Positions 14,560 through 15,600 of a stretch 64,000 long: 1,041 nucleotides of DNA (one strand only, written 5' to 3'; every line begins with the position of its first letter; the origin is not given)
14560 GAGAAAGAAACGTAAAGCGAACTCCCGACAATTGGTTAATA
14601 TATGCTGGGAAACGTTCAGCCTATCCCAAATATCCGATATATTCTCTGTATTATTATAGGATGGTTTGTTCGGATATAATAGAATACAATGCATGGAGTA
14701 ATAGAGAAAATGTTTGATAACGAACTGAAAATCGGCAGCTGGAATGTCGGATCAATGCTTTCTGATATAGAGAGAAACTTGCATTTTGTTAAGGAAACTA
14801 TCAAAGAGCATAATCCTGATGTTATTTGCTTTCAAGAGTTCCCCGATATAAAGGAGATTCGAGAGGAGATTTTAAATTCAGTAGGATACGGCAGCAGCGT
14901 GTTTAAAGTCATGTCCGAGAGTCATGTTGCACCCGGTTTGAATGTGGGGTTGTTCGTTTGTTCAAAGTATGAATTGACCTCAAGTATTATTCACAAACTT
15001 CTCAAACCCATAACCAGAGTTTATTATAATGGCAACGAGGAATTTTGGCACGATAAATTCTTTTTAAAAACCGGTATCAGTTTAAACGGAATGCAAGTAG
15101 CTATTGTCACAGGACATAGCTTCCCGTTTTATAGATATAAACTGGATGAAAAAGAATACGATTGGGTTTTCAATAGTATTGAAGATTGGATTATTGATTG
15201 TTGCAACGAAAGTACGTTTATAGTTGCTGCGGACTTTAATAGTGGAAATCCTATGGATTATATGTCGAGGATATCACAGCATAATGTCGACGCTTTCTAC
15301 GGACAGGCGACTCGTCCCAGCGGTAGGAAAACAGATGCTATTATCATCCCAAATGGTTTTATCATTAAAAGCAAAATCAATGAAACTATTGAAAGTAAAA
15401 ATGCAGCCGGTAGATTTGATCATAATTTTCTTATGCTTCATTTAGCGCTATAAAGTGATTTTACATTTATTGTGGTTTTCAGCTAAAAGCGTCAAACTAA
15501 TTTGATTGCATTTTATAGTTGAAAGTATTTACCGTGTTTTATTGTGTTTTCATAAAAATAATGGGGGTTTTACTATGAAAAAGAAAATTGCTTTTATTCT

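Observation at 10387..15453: AT-rich four-gene operon: Gfo/Idh/MocA oxidoreductase - radical SAM - TIR/alpha-alpha-toroid fusion - EEP nuclease/phosphatase (candidate undescribed defence system)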

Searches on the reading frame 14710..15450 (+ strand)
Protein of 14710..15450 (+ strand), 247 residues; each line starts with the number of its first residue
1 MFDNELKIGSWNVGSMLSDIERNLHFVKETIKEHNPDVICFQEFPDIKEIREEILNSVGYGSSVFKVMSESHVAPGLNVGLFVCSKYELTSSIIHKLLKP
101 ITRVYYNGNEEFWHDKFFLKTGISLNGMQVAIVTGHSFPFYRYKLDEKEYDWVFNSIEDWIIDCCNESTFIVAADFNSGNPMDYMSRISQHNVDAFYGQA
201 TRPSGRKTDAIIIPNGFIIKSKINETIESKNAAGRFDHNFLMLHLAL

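Call 3: search_protein_families(library=pfam, proteins=[window:14710-15450:+], max_evalue=0.1)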
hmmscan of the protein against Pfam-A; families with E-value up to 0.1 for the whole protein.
window:14710-15450:+ (247 aa): 1 family
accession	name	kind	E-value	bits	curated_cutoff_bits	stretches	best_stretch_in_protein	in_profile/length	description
PF03372.29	Exo_endo_phos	-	3.1e-07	30.8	24.5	1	9-178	1-156/225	Endonuclease/Exonuclease/phosphatase family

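Call 4: search_protein_families(library=padloc, proteins=[window:14710-15450:+], max_evalue=0.1)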
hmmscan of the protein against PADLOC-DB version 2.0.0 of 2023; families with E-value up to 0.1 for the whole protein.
window:14710-15450:+ (247 aa): 0 families

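Call 5: search_protein_families(library=ncbifam, proteins=[window:14710-15450:+], max_evalue=0.1)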
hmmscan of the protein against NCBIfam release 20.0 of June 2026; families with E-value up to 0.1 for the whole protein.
window:14710-15450:+ (247 aa): 4 families
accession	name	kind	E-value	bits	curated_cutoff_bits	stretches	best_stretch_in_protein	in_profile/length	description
TIGR00633.1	xth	equivalog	1.7e-05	24.5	99.05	1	6-70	1-63/255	exodeoxyribonuclease III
NF003842.0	PRK05421.1-4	equivalog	2e-05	24.1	144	1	3-180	29-189/259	endonuclease/exonuclease/phosphatase family protein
TIGR00195.1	exoDNase_III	equivalog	0.0009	18.9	182.55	1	6-60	1-52/254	exodeoxyribonuclease III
NF000222.1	FosX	equivalog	0.012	15.9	170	1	82-166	6-91/127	FosX/FosE/FosI family fosfomycin resistance hydrolase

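Call 44: search_solved_structures(query=window:14710-15450:+, max_evalue=1, show_alignments=2)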
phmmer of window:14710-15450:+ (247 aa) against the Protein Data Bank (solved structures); distinct sequences matched with E-value up to 1: 9.
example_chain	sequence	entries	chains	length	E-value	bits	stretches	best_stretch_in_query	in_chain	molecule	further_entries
2voa_A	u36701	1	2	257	0.09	15.3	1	6-60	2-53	EXODEOXYRIBONUCLEASE III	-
3cwx_A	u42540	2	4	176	0.25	13.8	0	22-83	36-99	protein CagD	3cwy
2jqg_R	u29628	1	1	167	0.48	12.9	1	140-204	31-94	Genome polyprotein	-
1qmy_A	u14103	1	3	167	0.48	12.9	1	140-204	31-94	PROTEASE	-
4qbb_A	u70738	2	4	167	0.5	12.9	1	140-204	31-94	Leader protease | Lbpro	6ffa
1qol_A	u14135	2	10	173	0.52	12.8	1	140-204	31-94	PROTEASE (NONSTRUCTURAL PROTEIN P20A) | Genome polyprotein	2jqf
6xmy_A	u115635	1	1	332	0.63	12.5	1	70-136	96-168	4-hydroxythreonine-4-phosphate dehydrogenase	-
6p94_A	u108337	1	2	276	0.82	12.2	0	6-45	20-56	DNA-(apurinic or apyrimidinic site) lyase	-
2o3h_A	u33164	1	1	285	0.86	12.1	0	6-45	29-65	DNA-(apurinic or apyrimidinic site) lyase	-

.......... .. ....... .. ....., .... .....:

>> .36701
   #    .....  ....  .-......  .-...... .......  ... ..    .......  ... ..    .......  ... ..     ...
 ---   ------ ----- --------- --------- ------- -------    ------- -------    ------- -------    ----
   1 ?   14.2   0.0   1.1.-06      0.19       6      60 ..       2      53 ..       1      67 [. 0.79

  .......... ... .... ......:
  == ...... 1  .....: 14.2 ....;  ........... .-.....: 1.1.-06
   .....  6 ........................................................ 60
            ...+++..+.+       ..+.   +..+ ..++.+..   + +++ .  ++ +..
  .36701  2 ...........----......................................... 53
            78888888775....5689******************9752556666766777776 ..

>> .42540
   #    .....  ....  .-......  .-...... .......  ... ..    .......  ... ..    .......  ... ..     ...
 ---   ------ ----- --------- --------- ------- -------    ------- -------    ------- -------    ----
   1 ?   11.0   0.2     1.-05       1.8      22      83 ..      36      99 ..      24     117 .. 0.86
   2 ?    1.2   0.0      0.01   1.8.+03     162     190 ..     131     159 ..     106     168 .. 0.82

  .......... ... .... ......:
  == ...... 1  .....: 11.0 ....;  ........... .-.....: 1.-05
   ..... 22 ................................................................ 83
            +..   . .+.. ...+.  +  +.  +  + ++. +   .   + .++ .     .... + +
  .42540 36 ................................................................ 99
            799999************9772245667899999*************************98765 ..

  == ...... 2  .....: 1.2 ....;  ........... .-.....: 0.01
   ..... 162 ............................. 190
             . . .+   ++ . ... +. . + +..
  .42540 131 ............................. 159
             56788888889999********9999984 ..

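Call 63: find_homologous_proteins(query=window:14710-15450:+, max_evalue=0.00001)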
Query window:14710-15450:+ (247 aa): 18 proteins with E <= 0.00001 among 180 candidates.
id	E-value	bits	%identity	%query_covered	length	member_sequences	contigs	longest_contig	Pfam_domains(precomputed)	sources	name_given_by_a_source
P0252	2.3e-166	569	100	100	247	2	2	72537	PF03372.30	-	-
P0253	3.0e-73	264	48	100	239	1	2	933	PF03372.30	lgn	-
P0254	6.1e-53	198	39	96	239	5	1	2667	PF03372.30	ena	-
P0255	1.9e-52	196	39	98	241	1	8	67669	PF03372.30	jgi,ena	-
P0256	2.1e-52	196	41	99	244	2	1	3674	PF03372.30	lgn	-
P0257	1.6e-45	173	36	98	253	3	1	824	PF03372.30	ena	-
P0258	4.6e-44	169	36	98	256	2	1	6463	PF03372.30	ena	-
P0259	5.2e-44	168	35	99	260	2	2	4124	PF03372.30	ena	-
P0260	1.6e-43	167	37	96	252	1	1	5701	PF03372.30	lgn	-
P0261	1.6e-43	167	34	96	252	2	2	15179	PF03372.30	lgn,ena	-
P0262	2.9e-43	166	35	96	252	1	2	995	PF03372.30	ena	-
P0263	1.2e-42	164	36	98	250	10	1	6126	PF03372.30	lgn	-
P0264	1.6e-41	160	36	95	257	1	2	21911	PF03372.30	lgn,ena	-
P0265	4.0e-41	159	34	97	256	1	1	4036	PF03372.30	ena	-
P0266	1.2e-39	154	37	96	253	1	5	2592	PF03372.30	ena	-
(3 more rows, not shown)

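Call 66: search_solved_structures(query=A3, max_evalue=1, show_alignments=2)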
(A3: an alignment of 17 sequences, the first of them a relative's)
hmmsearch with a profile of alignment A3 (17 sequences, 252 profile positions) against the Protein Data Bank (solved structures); distinct sequences matched with E-value up to 1: 47.
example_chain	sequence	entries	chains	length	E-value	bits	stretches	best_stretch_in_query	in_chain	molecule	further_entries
3teb_A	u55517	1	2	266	0.00044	22.9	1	2-92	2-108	Endonuclease/exonuclease/phosphatase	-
2j63_A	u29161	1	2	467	0.0006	22.4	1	5-44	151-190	AP-ENDONUCLEASE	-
3w2y_A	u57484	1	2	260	0.0031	20.1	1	3-61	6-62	Exodeoxyribonuclease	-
3w2x_A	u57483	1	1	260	0.0031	20.1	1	3-61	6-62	Exodeoxyribonuclease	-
3fzi_A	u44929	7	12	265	0.0034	20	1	3-61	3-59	Exodeoxyribonuclease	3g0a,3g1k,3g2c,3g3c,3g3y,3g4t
3g91_A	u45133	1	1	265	0.0041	19.7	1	3-61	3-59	Exodeoxyribonuclease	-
8ka3_A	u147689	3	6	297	0.0056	19.3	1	4-84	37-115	DNA-(apurinic or apyrimidinic site) endonuclease, chloroplastic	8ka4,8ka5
2voa_A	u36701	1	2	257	0.011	18.3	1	4-45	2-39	EXODEOXYRIBONUCLEASE III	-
6fk4_A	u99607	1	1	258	0.012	18.2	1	3-46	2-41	Exodeoxyribonuclease III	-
2o3c_A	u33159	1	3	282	0.018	17.6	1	3-62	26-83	APEX nuclease 1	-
2jc4_A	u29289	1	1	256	0.027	17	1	4-46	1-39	EXODEOXYRIBONUCLEASE III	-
3g00_A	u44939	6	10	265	0.031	16.8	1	3-61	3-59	Exodeoxyribonuclease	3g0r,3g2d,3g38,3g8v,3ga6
6fk5_A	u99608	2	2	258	0.035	16.6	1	3-46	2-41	NExo D146N | Exodeoxyribonuclease III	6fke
6p94_A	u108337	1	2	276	0.046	16.3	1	3-65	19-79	DNA-(apurinic or apyrimidinic site) lyase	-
2o3h_A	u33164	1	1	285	0.049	16.2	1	3-65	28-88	DNA-(apurinic or apyrimidinic site) lyase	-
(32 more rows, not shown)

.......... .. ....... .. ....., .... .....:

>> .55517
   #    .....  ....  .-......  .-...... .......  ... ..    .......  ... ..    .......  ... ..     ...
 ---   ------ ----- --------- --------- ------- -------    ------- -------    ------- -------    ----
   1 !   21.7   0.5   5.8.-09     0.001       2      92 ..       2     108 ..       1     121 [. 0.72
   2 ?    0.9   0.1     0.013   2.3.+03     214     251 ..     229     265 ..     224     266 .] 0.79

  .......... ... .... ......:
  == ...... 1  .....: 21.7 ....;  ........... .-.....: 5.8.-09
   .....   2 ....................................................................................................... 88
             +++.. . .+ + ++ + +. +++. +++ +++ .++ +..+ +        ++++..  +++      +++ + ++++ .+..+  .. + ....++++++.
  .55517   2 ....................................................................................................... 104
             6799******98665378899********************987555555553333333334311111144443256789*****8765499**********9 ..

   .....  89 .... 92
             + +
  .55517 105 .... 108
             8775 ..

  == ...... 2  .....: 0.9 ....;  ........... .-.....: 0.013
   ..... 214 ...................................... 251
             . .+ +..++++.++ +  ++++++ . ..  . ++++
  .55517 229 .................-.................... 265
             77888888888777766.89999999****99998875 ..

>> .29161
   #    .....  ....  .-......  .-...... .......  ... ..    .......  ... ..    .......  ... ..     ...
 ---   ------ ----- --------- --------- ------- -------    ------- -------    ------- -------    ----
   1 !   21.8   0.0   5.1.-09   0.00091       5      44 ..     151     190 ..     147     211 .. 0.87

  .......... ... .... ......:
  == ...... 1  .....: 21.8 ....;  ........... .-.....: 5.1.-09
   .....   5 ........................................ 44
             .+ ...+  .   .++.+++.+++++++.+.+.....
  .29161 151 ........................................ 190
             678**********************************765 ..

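Call 70: predict_structure(alignment_id=A3)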
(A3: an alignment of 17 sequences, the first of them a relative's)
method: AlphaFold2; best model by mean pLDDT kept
length: 247 residues; sequences in the alignment: 17
mean_pLDDT: 93.8   pTM: 0.92
mean pLDDT of the five models: 93.8, 93.5, 93.1, 92.7, 91.8
residues with pLDDT >= 90: 216; 70-90: 23; 50-70: 6; < 50: 2
segments of 3 or more residues with pLDDT < 50: none
pLDDT, mean of each block of 10 residues (from residue 1): 85 94 94 98 98 95 96 90 98 97 90 95 94 97 91 98 90 97 97 98 96 97 87 78 97
secondary structure, 60 per line:
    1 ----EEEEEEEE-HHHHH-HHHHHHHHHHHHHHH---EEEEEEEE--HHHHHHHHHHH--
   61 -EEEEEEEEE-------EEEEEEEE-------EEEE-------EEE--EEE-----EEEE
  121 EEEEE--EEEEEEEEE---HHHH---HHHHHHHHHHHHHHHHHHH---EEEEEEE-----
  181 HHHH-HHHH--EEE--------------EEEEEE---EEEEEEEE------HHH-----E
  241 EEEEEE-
elements in order: E5-12 H14-18 H20-34 E38-45 H48-58 E62-70 E78-85 E93-96 E104-106 E109-111 E117-125 E128-136 H140-143 H147-165 E169-175 H181-184 H186-189 E192-194 E209-214 E218-225 E240-246

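Call 74: fold_search(model_id=the predicted structure, library=pdb)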
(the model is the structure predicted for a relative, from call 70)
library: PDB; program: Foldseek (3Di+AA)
matches with E <= 10: 1132; with E <= 0.001: 251
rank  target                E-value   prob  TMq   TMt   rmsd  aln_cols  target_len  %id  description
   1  4ruw                  1.1e-13  1.00  0.67  0.45   5.3       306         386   16  The crystal structure of endonuclease/exonuclease/phosphatase from Beutenbergia cavernae DSM 12333 (released 2014-12-24)
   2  8j2f_A                6.4e-13  1.00  0.64  0.43   5.6       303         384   14  Human neutral shpingomyelinase (released 2023-12-06)
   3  4gyz_D                1.1e-12  1.00  0.67  0.69   5.1       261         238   16  Mus Musculus Tdp2 Bound to dAMP and Mg2+ (released 2012-10-31)
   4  4gz2_B                1.2e-12  1.00  0.64  0.64   5.2       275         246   15  Mus Musculus Tdp2 excluded ssDNA complex (released 2012-10-31)
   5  3g6s                  1.7e-12  1.00  0.70  0.67   6.1       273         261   17  Crystal structure of the endonuclease/exonuclease/phosphatase (BVU_0621) from Bacteroides vulgatus. Northeast Structural (released 2009-02-17)
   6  3mpr_B                1.7e-12  1.00  0.69  0.64   5.2       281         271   12  Crystal Structure of endonuclease/exonuclease/phosphatase family protein from Bacteroides thetaiotaomicron, Northeast  (released 2010-05-26)
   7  3teb_A                1.9e-12  1.00  0.65  0.63   6.3       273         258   16  endonuclease/exonuclease/phosphatase family protein from Leptotrichia buccalis C-1013-b (released 2011-08-31)
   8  6nf0                  2.4e-12  1.00  0.70  0.59   4.7       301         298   14  Nocturnin with bound NADPH substrate (released 2019-05-01)
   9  5inm_B                3.0e-12  1.00  0.66  0.68   4.9       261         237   17  Mouse Tdp2 protein, apo state with variable DNA-binding grasp conformations (released 2016-04-27)
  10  5inn_C                3.6e-12  1.00  0.66  0.70   5.0       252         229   15  Mouse Tdp2 D358N protein, apo state with increased disorder amongst variable DNA-binding grasp conformations (released 2016-04-27)
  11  3teb_B                3.6e-12  1.00  0.67  0.63   6.9       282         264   14  endonuclease/exonuclease/phosphatase family protein from Leptotrichia buccalis C-1013-b (released 2011-08-31)
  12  4gyz_C                4.3e-12  1.00  0.64  0.64   5.2       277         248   16  Mus Musculus Tdp2 Bound to dAMP and Mg2+ (released 2012-10-31)
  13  4gyz_A                4.6e-12  1.00  0.64  0.64   5.1       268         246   16  Mus Musculus Tdp2 Bound to dAMP and Mg2+ (released 2012-10-31)
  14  6mal                  5.2e-12  1.00  0.73  0.61   5.1       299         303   14  Structure of human Nocturnin C-terminal domain (released 2018-09-05)
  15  5inn_B                5.2e-12  1.00  0.65  0.68   5.0       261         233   16  Mouse Tdp2 D358N protein, apo state with increased disorder amongst variable DNA-binding grasp conformations (released 2016-04-27)
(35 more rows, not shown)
